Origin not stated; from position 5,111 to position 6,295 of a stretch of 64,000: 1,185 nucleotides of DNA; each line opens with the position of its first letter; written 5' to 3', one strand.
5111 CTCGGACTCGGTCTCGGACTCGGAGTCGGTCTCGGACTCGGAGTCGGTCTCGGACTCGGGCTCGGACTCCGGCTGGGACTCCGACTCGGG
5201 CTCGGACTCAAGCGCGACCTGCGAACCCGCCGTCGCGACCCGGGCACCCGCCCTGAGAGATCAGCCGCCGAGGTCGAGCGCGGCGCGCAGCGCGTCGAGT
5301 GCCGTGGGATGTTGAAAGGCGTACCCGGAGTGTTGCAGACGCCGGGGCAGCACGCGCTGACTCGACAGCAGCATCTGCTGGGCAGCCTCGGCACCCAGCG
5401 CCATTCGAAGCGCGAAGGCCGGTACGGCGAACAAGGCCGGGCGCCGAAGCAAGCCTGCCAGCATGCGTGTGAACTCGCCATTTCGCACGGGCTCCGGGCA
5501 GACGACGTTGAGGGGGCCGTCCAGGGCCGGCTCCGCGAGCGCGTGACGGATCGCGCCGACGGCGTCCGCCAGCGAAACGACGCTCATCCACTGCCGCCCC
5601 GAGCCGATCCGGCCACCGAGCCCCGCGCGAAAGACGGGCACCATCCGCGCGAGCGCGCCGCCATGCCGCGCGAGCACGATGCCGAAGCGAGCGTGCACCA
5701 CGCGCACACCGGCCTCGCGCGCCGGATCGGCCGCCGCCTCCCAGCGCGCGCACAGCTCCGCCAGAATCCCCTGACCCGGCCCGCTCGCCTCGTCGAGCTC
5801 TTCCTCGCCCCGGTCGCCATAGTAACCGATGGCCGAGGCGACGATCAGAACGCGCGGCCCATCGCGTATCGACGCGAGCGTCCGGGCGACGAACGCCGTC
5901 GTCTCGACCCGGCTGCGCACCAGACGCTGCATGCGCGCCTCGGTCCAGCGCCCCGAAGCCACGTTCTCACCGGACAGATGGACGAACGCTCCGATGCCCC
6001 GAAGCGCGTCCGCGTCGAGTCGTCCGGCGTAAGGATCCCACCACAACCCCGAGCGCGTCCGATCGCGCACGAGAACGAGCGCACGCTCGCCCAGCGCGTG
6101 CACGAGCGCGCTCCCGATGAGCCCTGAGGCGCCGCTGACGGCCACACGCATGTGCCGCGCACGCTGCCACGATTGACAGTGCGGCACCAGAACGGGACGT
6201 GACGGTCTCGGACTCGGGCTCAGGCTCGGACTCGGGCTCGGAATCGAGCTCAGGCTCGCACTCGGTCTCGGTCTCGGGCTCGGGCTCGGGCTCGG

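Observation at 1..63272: Twelve copies of a period-6 (NCS-GAG)n array fill almost every long intergenic gap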

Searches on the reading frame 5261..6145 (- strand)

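Call 35: search_protein_families(library=pfam, proteins=[window:5261-6145:-], max_evalue=0.001)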
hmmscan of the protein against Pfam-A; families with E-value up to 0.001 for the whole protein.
window:5261-6145:- (294 aa): 2 families
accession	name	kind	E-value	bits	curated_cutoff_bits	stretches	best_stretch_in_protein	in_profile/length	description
PF08338.16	DUF1731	-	2.7e-18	65.8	27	1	241-288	1-46/47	Domain of unknown function (DUF1731)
PF01370.27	Epimerase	-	6.2e-08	32.8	20.9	1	2-208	2-230/240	NAD dependent epimerase/dehydratase family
